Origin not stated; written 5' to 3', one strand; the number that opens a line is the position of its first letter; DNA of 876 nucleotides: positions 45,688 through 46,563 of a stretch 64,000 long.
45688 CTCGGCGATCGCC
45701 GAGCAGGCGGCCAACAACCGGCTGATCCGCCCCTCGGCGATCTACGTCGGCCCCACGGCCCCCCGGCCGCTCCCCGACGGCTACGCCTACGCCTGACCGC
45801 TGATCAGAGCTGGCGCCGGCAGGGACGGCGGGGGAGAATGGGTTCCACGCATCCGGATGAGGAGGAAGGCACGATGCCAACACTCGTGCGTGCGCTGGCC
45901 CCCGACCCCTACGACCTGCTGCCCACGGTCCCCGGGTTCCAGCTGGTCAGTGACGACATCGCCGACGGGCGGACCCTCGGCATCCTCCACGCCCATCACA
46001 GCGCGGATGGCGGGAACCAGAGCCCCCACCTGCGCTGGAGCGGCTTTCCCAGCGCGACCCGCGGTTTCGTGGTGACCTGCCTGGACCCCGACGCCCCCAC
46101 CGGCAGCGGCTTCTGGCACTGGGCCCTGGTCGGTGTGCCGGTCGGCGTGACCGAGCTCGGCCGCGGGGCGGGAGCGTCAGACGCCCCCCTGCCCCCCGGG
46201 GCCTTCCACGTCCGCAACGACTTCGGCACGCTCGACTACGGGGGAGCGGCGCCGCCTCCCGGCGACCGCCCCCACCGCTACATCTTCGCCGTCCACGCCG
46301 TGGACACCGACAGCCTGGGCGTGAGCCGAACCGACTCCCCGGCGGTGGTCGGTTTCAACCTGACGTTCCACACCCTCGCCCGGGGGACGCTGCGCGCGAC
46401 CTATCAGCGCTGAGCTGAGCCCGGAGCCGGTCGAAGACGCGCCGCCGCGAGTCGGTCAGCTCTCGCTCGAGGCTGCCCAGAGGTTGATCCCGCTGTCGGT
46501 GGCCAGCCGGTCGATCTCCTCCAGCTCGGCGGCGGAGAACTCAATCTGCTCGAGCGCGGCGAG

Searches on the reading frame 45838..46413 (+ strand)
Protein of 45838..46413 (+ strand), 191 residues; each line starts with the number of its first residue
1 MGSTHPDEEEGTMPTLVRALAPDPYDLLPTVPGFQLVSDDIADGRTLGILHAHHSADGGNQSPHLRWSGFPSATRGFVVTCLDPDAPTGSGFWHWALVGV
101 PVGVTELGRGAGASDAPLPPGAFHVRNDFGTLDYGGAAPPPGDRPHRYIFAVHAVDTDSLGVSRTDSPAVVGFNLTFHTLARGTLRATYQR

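Call 71: search_protein_families(library=pfam, proteins=[window:45838-46413:+], max_evalue=0.0001)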
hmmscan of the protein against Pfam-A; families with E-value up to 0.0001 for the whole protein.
window:45838-46413:+ (191 aa): 1 family
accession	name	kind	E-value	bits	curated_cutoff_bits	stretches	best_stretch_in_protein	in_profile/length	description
PF01161.25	PBP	-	1.3e-35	123.1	24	1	50-189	2-135/135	Phosphatidylethanolamine-binding protein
